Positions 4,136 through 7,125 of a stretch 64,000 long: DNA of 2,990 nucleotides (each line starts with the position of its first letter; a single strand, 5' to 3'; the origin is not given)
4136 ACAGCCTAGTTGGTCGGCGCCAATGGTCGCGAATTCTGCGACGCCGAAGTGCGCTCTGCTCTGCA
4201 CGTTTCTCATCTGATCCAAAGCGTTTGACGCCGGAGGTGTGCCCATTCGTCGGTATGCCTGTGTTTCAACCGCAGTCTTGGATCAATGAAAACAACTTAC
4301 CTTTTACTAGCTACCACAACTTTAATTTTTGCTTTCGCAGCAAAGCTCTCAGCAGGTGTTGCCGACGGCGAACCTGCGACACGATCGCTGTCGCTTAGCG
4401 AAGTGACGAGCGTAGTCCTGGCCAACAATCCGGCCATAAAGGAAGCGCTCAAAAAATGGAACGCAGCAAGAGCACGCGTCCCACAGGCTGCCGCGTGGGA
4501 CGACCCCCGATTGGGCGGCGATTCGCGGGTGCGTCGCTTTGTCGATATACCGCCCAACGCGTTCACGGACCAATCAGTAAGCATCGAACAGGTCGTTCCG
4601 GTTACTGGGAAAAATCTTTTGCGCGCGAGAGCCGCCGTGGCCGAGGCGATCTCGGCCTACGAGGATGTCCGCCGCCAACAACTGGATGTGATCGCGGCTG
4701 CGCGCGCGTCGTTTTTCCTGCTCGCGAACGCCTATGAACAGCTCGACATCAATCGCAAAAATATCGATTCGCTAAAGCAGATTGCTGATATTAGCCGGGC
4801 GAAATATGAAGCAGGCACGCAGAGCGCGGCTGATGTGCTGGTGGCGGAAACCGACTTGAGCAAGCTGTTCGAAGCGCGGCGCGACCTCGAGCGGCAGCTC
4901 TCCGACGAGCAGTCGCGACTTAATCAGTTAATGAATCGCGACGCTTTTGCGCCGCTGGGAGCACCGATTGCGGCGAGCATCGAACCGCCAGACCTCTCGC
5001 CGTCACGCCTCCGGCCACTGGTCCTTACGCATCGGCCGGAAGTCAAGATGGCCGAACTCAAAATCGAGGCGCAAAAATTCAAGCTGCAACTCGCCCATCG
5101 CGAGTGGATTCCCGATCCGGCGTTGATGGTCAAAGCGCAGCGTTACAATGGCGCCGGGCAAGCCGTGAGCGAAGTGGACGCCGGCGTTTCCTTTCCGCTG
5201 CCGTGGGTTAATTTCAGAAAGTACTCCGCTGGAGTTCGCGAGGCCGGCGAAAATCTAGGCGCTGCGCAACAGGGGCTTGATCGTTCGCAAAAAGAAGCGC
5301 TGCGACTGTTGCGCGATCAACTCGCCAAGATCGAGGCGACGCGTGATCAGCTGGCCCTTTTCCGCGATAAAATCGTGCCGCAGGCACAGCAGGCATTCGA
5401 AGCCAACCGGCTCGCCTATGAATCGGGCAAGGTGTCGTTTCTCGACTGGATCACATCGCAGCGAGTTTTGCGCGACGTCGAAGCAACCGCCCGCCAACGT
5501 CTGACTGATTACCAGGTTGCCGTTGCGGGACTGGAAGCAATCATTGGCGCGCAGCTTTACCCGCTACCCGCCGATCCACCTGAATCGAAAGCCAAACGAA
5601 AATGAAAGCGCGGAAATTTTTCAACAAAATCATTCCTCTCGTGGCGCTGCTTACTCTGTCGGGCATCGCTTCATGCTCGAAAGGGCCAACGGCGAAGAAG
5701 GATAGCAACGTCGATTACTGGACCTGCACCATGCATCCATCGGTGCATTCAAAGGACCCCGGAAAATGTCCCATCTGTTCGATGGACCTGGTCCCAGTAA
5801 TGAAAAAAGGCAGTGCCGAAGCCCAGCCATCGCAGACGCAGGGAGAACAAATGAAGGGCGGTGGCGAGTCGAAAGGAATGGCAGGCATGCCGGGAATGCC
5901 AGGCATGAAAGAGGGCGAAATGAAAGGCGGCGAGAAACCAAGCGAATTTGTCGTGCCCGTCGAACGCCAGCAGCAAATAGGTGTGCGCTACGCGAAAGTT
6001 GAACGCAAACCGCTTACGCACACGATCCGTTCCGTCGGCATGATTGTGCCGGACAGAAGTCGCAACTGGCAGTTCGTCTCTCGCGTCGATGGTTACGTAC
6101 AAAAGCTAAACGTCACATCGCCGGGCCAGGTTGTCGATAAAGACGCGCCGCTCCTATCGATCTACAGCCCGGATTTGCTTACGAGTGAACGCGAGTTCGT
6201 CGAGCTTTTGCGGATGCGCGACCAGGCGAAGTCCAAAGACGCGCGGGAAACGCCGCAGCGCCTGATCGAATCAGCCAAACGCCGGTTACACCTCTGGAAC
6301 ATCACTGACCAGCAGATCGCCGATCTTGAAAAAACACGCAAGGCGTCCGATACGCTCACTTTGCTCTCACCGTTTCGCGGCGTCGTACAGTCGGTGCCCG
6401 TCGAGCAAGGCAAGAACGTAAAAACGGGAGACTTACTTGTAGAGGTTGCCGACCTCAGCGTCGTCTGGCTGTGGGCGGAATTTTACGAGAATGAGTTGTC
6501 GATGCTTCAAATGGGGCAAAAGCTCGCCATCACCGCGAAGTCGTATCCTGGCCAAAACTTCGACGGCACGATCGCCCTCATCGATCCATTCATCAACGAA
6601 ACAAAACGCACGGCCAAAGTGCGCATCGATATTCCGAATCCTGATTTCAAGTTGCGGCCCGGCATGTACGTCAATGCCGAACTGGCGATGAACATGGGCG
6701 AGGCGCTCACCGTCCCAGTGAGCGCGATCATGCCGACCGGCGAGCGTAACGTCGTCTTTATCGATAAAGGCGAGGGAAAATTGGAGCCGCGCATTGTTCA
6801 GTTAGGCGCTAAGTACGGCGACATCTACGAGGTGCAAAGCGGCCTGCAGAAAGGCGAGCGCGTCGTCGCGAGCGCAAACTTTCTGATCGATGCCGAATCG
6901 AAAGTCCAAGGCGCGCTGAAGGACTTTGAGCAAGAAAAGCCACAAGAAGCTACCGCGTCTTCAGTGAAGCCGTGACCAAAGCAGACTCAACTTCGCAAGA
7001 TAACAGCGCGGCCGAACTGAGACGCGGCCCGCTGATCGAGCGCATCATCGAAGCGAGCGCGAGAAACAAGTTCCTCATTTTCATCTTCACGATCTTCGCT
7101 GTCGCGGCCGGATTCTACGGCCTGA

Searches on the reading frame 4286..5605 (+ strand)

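Call 63: search_protein_families(library=pfam, proteins=[window:4286-5605:+], max_evalue=0.00001)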
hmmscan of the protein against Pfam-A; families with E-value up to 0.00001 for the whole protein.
window:4286-5605:+ (439 aa): 1 family
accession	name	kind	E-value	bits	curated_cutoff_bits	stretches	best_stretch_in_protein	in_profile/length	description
PF02321.23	OEP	-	6.1e-48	163.6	22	2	242-421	4-187/187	Outer membrane efflux protein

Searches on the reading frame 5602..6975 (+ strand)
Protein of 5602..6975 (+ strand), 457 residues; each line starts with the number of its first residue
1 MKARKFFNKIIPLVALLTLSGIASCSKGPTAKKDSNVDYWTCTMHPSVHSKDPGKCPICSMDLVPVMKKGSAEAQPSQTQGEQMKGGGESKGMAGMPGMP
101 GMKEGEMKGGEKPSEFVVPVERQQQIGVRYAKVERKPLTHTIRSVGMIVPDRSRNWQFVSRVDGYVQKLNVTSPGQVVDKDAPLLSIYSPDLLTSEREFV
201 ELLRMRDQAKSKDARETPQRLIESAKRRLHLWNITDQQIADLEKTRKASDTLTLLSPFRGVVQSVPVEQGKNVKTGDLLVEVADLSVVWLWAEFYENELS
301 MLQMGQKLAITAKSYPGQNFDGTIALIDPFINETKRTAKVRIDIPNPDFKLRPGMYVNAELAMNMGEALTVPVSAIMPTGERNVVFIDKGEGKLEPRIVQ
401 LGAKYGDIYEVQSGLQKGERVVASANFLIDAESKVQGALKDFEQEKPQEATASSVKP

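Call 63: search_protein_families(library=pfam, proteins=[window:5602-6975:+], max_evalue=0.00001)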
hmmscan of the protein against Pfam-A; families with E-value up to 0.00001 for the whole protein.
window:5602-6975:+ (457 aa): 4 families
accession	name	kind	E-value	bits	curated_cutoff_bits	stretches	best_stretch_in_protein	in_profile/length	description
PF16576.10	HlyD_D23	-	2.4e-64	217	30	1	138-357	2-214/214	Barrel-sandwich domain of CusB or HlyD membrane-fusion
PF13437.12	HlyD_3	-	6.8e-22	78.7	22.2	1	253-354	1-106/106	HlyD family secretion protein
PF19335.5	HMBD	-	6.1e-12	45.7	23.6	1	39-66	1-28/28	Heavy metal binding domain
PF13533.13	Biotin_lipoyl_2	-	3.7e-06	27.1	29.8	0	256-281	5-30/32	Biotin-lipoyl like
